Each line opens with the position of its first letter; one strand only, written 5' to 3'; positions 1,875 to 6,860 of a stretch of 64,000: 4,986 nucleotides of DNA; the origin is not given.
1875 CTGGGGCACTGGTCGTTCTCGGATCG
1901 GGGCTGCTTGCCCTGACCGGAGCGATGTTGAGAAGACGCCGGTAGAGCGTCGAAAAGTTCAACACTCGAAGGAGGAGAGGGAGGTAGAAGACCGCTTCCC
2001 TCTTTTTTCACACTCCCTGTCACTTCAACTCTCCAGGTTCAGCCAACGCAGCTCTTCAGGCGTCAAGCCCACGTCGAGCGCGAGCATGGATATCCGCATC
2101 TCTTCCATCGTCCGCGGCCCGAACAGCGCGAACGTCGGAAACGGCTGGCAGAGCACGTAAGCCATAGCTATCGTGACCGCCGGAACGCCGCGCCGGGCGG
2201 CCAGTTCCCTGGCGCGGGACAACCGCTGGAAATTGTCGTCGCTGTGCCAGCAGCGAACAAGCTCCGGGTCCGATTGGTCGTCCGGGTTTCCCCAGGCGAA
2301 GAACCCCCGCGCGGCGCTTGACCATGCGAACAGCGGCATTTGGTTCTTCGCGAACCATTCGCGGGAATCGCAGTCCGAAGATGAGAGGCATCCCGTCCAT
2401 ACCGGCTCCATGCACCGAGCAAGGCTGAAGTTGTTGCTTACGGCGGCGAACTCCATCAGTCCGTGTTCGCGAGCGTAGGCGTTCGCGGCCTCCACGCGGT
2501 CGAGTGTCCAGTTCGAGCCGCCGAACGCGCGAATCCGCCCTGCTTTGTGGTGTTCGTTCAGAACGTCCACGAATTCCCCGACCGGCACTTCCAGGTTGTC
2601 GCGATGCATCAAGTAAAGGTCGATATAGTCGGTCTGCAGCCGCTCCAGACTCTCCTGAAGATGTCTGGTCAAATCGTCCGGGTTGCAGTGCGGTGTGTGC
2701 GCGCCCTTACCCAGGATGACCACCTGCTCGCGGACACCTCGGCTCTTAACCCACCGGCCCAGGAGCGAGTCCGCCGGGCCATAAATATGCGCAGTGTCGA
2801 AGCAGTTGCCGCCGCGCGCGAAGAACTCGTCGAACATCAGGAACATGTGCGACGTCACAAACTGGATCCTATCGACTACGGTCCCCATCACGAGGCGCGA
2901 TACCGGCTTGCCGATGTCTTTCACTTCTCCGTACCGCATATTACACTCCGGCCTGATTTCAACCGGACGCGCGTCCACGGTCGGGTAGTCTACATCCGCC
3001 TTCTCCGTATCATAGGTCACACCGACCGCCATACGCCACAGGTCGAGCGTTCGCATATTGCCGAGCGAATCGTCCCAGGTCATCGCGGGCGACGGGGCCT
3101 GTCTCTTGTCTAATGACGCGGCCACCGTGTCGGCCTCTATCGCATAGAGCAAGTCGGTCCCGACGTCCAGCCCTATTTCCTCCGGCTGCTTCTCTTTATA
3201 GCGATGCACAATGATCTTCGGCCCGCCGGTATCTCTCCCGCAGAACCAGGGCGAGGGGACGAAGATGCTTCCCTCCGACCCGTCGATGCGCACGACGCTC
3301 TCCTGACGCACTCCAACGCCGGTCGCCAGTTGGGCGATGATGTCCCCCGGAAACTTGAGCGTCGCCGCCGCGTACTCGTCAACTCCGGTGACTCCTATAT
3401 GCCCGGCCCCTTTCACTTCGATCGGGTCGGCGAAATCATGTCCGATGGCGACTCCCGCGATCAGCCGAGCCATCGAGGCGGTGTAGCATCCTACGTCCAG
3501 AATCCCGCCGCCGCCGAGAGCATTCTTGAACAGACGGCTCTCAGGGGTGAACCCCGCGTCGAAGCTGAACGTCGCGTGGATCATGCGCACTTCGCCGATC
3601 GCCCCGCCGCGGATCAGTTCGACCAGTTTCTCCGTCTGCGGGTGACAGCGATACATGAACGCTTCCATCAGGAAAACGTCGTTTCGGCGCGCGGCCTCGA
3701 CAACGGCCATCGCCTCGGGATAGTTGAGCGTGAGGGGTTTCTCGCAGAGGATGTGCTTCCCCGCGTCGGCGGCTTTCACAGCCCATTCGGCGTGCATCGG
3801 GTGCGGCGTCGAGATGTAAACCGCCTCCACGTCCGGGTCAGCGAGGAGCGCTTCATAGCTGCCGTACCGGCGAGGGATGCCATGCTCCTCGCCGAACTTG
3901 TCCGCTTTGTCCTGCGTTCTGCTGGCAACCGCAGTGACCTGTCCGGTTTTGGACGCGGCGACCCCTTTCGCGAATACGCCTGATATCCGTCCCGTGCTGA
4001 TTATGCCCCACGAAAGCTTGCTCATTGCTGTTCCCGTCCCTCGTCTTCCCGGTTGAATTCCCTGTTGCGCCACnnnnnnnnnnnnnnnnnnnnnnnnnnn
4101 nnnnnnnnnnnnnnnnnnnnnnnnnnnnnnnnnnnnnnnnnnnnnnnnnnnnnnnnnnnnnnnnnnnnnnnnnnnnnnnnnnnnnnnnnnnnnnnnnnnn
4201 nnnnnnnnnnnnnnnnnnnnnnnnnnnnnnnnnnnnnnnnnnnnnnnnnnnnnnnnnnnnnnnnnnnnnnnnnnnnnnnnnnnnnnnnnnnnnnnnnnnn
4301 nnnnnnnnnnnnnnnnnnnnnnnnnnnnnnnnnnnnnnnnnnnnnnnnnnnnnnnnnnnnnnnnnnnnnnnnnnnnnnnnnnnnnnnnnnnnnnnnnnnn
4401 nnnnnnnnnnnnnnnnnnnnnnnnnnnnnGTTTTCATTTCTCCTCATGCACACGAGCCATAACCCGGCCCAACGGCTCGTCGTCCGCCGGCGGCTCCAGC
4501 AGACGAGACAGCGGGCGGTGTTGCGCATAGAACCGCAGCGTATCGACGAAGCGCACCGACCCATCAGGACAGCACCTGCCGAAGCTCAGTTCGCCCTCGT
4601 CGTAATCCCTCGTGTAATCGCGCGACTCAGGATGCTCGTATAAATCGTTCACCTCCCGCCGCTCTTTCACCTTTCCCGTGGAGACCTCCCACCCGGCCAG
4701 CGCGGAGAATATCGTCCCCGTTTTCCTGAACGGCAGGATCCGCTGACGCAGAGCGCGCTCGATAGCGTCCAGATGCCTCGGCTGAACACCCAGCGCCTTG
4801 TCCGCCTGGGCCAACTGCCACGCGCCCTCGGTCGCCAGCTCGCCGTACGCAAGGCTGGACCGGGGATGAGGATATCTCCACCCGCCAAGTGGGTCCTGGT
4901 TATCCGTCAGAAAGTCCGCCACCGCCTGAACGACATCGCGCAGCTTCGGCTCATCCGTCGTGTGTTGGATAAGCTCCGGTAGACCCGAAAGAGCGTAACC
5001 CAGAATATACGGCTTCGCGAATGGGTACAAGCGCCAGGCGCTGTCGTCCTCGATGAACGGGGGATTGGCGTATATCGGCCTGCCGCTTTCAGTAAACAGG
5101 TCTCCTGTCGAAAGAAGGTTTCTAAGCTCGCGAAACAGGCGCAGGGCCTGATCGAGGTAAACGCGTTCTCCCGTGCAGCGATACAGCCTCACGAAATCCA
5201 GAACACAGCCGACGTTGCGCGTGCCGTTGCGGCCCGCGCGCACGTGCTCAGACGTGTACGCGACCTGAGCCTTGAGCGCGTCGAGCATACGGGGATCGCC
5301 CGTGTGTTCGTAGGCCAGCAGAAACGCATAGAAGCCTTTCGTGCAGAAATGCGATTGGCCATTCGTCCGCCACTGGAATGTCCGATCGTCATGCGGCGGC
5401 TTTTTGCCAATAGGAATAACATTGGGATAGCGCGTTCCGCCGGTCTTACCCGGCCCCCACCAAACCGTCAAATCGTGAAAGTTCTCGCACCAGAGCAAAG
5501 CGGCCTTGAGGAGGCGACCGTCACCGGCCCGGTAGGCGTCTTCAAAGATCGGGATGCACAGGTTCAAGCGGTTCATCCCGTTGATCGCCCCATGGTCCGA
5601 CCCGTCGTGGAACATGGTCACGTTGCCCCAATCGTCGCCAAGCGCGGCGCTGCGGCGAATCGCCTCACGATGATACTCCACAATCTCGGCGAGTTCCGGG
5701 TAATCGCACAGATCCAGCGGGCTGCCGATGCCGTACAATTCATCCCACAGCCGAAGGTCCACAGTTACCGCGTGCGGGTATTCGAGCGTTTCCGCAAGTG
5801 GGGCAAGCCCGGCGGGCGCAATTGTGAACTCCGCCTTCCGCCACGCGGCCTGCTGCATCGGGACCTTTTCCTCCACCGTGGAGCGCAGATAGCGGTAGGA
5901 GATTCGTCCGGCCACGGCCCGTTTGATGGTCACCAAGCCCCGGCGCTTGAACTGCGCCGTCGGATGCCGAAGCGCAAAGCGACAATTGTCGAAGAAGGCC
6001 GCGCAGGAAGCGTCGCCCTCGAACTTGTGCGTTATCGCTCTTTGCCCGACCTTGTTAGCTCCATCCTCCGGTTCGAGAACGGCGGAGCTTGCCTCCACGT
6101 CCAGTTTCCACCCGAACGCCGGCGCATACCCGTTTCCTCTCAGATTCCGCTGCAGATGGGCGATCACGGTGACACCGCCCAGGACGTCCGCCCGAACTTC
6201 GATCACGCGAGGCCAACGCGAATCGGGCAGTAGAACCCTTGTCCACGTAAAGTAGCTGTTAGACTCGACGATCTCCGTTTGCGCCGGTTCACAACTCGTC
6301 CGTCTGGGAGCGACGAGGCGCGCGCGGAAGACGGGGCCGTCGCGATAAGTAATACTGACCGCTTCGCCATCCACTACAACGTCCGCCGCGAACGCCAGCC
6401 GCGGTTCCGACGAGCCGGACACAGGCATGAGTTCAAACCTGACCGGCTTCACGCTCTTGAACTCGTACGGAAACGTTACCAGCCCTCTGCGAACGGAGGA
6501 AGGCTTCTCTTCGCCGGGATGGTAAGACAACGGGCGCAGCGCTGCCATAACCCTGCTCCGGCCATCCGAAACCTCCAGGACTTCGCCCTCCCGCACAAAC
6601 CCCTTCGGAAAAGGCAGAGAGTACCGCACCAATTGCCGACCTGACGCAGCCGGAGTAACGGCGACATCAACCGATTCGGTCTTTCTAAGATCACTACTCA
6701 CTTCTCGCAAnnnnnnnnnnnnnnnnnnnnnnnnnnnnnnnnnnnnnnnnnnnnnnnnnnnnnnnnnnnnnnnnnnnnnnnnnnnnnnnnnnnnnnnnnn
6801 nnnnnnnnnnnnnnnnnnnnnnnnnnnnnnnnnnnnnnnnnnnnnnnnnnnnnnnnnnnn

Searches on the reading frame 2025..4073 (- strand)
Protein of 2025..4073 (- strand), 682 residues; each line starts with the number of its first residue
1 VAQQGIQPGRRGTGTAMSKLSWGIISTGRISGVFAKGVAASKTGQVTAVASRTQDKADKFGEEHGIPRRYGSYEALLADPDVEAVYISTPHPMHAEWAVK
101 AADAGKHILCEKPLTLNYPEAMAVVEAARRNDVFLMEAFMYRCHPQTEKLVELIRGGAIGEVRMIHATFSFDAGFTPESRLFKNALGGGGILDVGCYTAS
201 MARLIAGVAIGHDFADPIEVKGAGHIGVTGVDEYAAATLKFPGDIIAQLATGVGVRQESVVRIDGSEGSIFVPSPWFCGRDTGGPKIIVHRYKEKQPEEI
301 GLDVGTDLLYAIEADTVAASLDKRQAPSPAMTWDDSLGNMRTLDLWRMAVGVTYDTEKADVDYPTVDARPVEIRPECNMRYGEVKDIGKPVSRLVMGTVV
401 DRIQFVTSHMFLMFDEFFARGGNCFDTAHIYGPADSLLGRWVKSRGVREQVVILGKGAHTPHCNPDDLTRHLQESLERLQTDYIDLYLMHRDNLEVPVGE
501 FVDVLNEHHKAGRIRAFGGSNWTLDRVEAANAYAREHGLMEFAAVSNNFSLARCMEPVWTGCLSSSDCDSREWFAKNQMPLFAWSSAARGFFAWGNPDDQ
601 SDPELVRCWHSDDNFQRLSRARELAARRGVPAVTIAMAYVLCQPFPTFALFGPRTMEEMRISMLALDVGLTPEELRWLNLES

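Call 5: search_protein_families(library=pfam, proteins=[window:2025-4073:-])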
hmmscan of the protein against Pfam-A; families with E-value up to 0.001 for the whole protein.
window:2025-4073:- (682 aa): 4 families
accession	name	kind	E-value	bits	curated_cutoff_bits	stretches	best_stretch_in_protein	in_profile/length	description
PF00248.27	Aldo_ket_red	-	3.1e-45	154.9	24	1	407-676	18-284/291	Aldo/keto reductase family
PF01408.29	GFO_IDH_MocA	-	3.2e-23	83.1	24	1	21-138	2-119/120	Oxidoreductase family, NAD-binding Rossmann fold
PF22725.1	GFO_IDH_MocA_C3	-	1.3e-18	67.6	27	1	149-270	3-123/124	GFO/IDH/MocA C-terminal domain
PF02894.22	GFO_IDH_MocA_C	-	2e-05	24.9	22.9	1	152-271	2-128/218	Oxidoreductase family, C-terminal alpha/beta domain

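Call 6: search_protein_families(library=ncbifam, proteins=[window:2025-4073:-])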
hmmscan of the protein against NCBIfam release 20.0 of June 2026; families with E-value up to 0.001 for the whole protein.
window:2025-4073:- (682 aa): 15 families
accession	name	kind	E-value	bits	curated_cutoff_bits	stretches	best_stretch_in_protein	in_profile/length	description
TIGR04380.1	myo_inos_iolG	equivalog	7.7e-32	110.5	355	1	20-251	2-229/330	inositol 2-dehydrogenase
NF041392.1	XylDh_Gfo6_Halo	equivalog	1.1e-28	100.1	350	1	38-277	36-279/350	D-xylose 1-dehydrogenase Gfo6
NF052479.1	LevoglcsnDh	equivalog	1.5e-26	93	650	1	47-207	39-203/386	levoglucosan dehydrogenase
NF052679.1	InsChiInosDhIolG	equivalog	1.1e-15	57.5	540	1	20-168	3-154/343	bifunctional inositol 2-dehydrogenase/D-chiro-inositol 1-dehydrogenase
NF007912.0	PRK10625.1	equivalog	6.7e-15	55.3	415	1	380-675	2-331/346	NADP(H)-dependent aldo-keto reductase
NF040723.1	UDP-GlcNAcDh_Arch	equivalog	4.2e-14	52.8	450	1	40-167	21-146/302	UDP-N-acetylglucosamine 3-dehydrogenase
NF049922.1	MethglyxlRedYdjG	equivalog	1.1e-12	47.6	550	1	465-678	111-317/326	NADH-dependent methylglyoxal reductase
NF008377.0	PRK11172.1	equivalog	1.9e-12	47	327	1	423-531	31-140/267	2,5-didehydrogluconate reductase DkgB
NF008607.0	PRK11579.1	subfamily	2.1e-11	43.4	330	1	20-180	5-160/346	oxidoreductase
NF058561.1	BT_2158_fam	equivalog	1.7e-10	40.1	750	1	35-168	48-183/487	glycoside 3-dehydrogenase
TIGR01293.1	Kv_beta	subfamily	1.6e-08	34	365.4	1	379-537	1-169/319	voltage-dependent potassium channel subunit beta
NF058563.1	BT_2159_fam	equivalog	4e-07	29.4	650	1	23-177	4-157/350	disaccharide 3-dehydrogenase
NF008598.0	PRK11565.1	equivalog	1.1e-06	28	425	1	421-526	41-144/275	2,5-didehydrogluconate reductase DkgA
NF007574.0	PRK10206.1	equivalog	3.1e-06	26.5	352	1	74-170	58-154/345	oxidoreductase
NF007695.0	PRK10376.1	subfamily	0.00046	19.4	280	0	456-553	96-192/290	oxidoreductase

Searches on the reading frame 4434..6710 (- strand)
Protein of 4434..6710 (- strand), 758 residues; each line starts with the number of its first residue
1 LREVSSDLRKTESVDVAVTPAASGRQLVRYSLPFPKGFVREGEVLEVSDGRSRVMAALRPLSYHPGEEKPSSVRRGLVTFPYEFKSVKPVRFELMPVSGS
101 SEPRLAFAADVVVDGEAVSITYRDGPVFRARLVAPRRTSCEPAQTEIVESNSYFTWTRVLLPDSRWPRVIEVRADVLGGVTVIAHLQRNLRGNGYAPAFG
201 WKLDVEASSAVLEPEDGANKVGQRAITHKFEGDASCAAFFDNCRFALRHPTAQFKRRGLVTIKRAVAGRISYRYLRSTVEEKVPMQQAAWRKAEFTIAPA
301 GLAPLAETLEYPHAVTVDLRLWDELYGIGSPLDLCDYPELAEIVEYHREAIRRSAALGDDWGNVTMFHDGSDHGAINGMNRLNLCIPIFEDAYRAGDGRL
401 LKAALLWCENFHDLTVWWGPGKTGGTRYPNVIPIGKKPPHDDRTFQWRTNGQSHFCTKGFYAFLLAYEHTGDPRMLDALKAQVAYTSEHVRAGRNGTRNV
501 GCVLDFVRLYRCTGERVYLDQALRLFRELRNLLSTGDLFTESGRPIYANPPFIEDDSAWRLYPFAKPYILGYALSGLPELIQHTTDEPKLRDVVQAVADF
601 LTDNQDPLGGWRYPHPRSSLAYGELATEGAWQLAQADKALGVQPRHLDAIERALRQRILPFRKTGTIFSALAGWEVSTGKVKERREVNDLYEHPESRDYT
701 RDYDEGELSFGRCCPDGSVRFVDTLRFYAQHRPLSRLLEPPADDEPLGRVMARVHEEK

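Call 5: search_protein_families(library=pfam, proteins=[window:4434-6710:-])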
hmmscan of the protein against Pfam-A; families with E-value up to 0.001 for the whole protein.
window:4434-6710:- (758 aa): 0 families

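Call 6: search_protein_families(library=ncbifam, proteins=[window:4434-6710:-])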
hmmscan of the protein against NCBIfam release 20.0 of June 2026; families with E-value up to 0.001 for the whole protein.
window:4434-6710:- (758 aa): 0 families
